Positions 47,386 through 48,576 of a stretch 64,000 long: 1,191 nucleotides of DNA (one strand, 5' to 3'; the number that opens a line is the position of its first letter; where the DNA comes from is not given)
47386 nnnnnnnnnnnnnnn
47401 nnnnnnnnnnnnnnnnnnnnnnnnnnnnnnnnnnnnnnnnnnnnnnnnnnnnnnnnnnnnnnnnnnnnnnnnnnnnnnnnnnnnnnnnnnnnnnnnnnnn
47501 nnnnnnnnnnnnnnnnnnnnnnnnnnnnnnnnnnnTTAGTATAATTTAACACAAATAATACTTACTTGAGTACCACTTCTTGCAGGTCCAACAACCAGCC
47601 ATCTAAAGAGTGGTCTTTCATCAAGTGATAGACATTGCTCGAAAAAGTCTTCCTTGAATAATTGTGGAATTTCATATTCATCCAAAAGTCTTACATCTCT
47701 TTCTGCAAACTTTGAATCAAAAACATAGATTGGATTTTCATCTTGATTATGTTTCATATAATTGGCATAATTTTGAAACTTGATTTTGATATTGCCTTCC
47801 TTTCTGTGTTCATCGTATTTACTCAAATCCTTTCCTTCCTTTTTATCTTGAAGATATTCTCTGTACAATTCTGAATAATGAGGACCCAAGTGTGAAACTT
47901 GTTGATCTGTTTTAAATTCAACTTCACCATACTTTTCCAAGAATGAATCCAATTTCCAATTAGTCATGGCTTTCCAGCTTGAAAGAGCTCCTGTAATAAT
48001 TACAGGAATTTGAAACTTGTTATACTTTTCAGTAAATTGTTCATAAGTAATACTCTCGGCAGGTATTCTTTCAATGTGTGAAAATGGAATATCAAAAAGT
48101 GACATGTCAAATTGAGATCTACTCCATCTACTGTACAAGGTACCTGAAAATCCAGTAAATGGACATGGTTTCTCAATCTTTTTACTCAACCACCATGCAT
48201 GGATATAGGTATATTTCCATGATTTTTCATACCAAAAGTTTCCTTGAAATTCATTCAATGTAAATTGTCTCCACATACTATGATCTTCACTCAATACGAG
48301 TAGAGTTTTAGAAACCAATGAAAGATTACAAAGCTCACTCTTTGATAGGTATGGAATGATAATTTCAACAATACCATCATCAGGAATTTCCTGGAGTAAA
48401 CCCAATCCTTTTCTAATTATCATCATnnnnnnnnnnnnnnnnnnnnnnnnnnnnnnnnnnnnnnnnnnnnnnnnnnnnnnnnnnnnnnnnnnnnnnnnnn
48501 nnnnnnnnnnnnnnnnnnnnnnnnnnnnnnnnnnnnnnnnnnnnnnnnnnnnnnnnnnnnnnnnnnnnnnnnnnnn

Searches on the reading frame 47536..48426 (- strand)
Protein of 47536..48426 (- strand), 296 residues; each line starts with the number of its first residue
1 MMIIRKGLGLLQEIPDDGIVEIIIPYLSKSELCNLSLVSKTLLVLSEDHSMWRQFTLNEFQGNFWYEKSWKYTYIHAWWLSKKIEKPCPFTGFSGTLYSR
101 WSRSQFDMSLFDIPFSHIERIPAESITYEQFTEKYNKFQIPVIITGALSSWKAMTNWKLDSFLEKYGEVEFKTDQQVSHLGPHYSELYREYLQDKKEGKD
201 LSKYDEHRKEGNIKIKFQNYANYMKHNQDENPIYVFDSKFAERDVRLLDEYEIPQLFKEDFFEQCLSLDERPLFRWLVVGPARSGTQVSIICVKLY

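Call 27: search_protein_families(library=pfam, proteins=[window:47536-48426:-], max_evalue=0.001)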
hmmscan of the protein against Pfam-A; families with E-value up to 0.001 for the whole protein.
window:47536-48426:- (296 aa): 2 families
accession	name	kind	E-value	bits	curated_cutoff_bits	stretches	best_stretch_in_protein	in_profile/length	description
PF13621.12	Cupin_8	-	1e-06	29.3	27.4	1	130-253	3-120/252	Cupin-like domain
PF12937.12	F-box-like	-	5.9e-06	26.4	24.3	1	15-57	5-46/47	F-box-like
